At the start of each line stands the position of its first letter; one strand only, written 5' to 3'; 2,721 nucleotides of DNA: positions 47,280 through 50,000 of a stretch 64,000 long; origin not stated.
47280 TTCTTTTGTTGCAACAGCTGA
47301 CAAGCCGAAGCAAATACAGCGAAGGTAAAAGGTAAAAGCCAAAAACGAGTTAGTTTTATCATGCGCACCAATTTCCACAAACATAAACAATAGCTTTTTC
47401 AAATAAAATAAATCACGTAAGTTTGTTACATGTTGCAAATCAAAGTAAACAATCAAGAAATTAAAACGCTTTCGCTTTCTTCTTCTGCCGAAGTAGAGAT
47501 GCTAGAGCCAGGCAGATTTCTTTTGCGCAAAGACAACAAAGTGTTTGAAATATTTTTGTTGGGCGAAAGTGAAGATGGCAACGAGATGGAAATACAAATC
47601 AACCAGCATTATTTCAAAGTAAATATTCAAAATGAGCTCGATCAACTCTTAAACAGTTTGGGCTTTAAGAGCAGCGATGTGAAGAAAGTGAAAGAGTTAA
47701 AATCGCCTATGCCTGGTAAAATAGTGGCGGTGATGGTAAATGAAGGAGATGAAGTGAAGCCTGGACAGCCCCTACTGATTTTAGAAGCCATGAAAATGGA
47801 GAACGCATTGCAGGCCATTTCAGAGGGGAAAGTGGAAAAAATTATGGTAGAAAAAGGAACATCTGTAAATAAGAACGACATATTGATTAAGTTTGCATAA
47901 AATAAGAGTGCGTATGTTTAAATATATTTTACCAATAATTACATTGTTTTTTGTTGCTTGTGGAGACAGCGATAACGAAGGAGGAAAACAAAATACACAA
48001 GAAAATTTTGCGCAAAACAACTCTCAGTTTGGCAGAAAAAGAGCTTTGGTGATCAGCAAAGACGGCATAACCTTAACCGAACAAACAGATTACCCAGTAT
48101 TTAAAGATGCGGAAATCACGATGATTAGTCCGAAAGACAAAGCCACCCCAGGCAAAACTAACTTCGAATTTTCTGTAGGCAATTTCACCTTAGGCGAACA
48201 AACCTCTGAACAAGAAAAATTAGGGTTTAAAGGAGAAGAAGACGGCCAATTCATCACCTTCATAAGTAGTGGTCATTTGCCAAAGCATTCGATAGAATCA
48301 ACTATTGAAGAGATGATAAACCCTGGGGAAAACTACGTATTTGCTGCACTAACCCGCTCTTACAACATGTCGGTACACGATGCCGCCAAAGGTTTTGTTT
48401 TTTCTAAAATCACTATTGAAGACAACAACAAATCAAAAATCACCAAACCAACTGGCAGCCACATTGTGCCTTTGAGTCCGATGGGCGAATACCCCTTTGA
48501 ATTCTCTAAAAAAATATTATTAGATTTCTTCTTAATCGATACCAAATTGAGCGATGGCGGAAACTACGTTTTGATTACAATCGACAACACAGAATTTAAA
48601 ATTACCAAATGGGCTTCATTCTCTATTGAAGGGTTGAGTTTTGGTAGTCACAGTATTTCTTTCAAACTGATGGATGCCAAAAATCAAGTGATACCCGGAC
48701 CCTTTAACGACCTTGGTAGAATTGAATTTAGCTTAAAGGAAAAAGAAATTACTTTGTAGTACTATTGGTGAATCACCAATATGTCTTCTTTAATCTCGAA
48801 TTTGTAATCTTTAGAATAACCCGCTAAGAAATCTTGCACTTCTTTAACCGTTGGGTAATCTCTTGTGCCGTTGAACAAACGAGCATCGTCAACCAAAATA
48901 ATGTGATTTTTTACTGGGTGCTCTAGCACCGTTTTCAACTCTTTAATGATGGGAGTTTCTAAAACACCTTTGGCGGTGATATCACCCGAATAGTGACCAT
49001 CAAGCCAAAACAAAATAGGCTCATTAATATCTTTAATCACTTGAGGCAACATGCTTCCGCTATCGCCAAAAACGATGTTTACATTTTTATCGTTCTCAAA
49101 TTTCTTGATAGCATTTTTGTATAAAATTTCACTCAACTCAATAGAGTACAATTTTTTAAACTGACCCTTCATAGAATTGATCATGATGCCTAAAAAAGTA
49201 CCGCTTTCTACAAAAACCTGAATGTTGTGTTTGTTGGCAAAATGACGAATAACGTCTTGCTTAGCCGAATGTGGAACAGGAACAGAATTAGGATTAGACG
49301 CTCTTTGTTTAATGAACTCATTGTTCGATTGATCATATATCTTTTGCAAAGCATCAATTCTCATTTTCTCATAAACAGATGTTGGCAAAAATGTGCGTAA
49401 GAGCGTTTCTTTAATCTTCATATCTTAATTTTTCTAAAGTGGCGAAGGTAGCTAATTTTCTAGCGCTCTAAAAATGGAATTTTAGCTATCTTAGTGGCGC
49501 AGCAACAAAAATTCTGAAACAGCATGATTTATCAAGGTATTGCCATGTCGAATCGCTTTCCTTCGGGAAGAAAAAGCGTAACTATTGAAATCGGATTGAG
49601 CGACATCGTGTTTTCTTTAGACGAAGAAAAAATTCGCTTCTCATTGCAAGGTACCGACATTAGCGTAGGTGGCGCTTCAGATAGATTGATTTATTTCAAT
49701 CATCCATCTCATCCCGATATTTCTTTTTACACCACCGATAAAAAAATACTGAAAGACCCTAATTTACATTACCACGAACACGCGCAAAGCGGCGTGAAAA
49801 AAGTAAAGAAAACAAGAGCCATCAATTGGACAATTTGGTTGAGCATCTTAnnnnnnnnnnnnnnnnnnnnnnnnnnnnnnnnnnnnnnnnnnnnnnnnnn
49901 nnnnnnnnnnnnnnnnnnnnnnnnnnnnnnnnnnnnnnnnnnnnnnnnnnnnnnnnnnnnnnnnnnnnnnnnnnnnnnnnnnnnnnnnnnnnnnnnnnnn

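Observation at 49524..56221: Conserved-looking cluster: M48 membrane protease, three tandem AIM24/TIGR00266 paralogs and a 1169-aa polytopic histidine kinase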

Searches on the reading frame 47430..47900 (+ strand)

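Call 3: search_protein_families(library=pfam, proteins=[window:47430-47900:+], max_evalue=0.01)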
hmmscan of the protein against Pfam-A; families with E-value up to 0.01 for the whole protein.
window:47430-47900:+ (156 aa): 7 families
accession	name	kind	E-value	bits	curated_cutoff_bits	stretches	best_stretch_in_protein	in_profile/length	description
PF00364.28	Biotin_lipoyl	-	8.6e-21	74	22.1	1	88-154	1-72/73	Biotin-requiring enzyme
PF13533.13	Biotin_lipoyl_2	-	5.2e-12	45.7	29.8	1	90-119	3-32/32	Biotin-lipoyl like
PF16576.10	HlyD_D23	-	0.00013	21.8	30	0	81-119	102-140/214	Barrel-sandwich domain of CusB or HlyD membrane-fusion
PF03793.24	PASTA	-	0.00039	20.8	23.2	0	72-117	16-60/64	PASTA domain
PF00358.26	PTS_EIIA_1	-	0.0027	17.8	27.2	0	94-126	79-111/127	phosphoenolpyruvate-dependent sugar phosphotransferase system, EIIA 1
PF02749.22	QRPTase_N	-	0.0061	17.2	27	0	94-120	36-62/82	Quinolinate phosphoribosyl transferase, N-terminal domain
PF13437.12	HlyD_3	-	0.0078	17.4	22.2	0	90-119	2-31/106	HlyD family secretion protein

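Call 4: search_protein_families(library=ncbifam, proteins=[window:47430-47900:+], max_evalue=0.01)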
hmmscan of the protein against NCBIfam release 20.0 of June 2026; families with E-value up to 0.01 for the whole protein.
window:47430-47900:+ (156 aa): 28 families (the best 25 are shown)
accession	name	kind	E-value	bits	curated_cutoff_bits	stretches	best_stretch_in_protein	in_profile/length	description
NF006761.0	PRK09282.1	domain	6e-22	77.8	402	1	21-154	458-588/591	pyruvate carboxylase subunit B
NF005117.0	PRK06549.1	equivalog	2.4e-20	73.5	159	1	88-154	62-128/130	acetyl-CoA carboxylase biotin carboxyl carrier protein subunit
NF009554.0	PRK12999.1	equivalog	9.4e-20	70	965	1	51-155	1042-1145/1147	pyruvate carboxylase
NF004173.0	PRK05641.1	equivalog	1.4e-19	71.2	199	1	89-154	86-151/153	putative acetyl-CoA carboxylase biotin carboxyl carrier protein subunit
TIGR01108.1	oadA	equivalog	7.8e-18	64.2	756.5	1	49-152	480-582/582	sodium-extruding oxaloacetate decarboxylase subunit alpha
NF010643.0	PRK14040.1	subfamily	4.3e-17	61.8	892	1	50-155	488-594/595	oxaloacetate decarboxylase subunit alpha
TIGR01235.1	pyruv_carbox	equivalog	1.6e-16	59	1114.45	1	54-154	1042-1141/1143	pyruvate carboxylase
NF006079.0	PRK08225.1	equivalog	3.4e-13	49.4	95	1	89-154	3-68/70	acetyl-CoA carboxylase biotin carboxyl carrier protein subunit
TIGR02712.1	urea_carbox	equivalog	7.9e-13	47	1303.85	1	81-153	1126-1198/1201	urea carboxylase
NF010645.0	PRK14042.1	equivalog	1.6e-12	47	1182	1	90-154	528-592/596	pyruvate carboxylase subunit B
NF047903.1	MmDecMmdC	equivalog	3.5e-12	46.9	200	1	89-152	65-128/132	methylmalonyl-CoA decarboxylase subunit gamma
NF004547.1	PRK05889.1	equivalog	4.4e-12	46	75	1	89-152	4-67/71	biotin/lipoyl-binding carrier protein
TIGR00531.1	BCCP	equivalog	1.7e-08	35.1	115.2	1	100-154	99-153/156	acetyl-CoA carboxylase biotin carboxyl carrier protein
TIGR01730.1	RND_mfp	subfamily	6.5e-08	31.9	94.9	1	89-129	28-68/322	efflux RND transporter periplasmic adaptor subunit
NF005457.0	PRK07051.1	equivalog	1.6e-07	31.4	87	1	85-119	45-79/80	acetyl-CoA carboxylase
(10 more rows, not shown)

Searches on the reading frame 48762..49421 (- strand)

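Call 3: search_protein_families(library=pfam, proteins=[window:48762-49421:-], max_evalue=0.01)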
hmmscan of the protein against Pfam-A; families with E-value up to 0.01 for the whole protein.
window:48762-49421:- (219 aa): 0 families

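Call 4: search_protein_families(library=ncbifam, proteins=[window:48762-49421:-], max_evalue=0.01)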
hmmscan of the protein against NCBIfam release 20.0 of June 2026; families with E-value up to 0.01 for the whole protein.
window:48762-49421:- (219 aa): 0 families

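Call 6: search_protein_families(library=padloc, proteins=[window:48762-49421:-], max_evalue=0.01)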
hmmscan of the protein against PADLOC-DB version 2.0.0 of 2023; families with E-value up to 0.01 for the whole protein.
window:48762-49421:- (219 aa): 1 family
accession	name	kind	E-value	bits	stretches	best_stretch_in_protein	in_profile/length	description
PDLC04134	mad2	-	4.2e-05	20.5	1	26-126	251-353/492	mads_2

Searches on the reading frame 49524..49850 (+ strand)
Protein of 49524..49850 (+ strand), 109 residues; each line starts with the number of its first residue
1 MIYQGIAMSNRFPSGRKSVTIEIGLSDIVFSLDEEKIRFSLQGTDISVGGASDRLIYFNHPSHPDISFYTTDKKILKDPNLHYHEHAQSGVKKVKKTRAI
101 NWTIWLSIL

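Call 30: search_protein_families(library=pfam, proteins=[window:49524-49850:+], max_evalue=1)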
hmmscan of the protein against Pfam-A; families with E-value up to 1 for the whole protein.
window:49524-49850:+ (109 aa): 0 families

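Call 45: predict_structure(alignment_id=A3)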
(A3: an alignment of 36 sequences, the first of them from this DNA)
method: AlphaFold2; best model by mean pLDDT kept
length: 92 residues; sequences in the alignment: 36
mean_pLDDT: 90.0   pTM: 0.81
mean pLDDT of the five models: 90.0, 89.6, 89.4, 89.1, 88.7
residues with pLDDT >= 90: 73; 70-90: 9; 50-70: 9; < 50: 1
segments of 3 or more residues with pLDDT < 50: none
pLDDT, mean of each block of 10 residues (from residue 1): 96 95 96 95 91 94 96 92 63 48
secondary structure, 60 per line:
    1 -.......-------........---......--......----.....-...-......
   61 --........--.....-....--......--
elements in order: E2-8 E16-23 E27-32 E35-40 E45-49 E55-60 E63-70 H73-77 H79-82 H85-90

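Call 46: search_protein_representatives(alignment_id=A3)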
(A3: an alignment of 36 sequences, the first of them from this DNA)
Query: 36 sequences, 93 profile positions. Proteins with E-value up to 0.001 (for the whole library): 484; up to 1e-10: 279; up to 1e-30: 0. The best 150 are listed.
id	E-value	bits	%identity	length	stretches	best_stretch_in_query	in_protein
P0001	1.2e-30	121.4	-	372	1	2-93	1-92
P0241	1.5e-28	114.8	-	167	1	4-89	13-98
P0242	3.3e-28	113.7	-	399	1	2-92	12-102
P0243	4.7e-27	110.0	-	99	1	2-92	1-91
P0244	5.3e-26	106.6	-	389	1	2-92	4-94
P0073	5.7e-26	106.5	-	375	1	2-93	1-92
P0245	1.5e-25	105.2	-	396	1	2-89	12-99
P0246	1.9e-25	104.8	-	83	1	1-82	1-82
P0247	2.1e-25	104.7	-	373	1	2-87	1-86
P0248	2.5e-24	101.2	-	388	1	2-92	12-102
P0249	2.6e-24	101.2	-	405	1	2-92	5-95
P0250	3.7e-24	100.7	-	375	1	2-92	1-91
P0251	5.0e-24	100.3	-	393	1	2-92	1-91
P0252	7.6e-24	99.7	-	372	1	3-93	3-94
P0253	8.8e-24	99.5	-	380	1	2-93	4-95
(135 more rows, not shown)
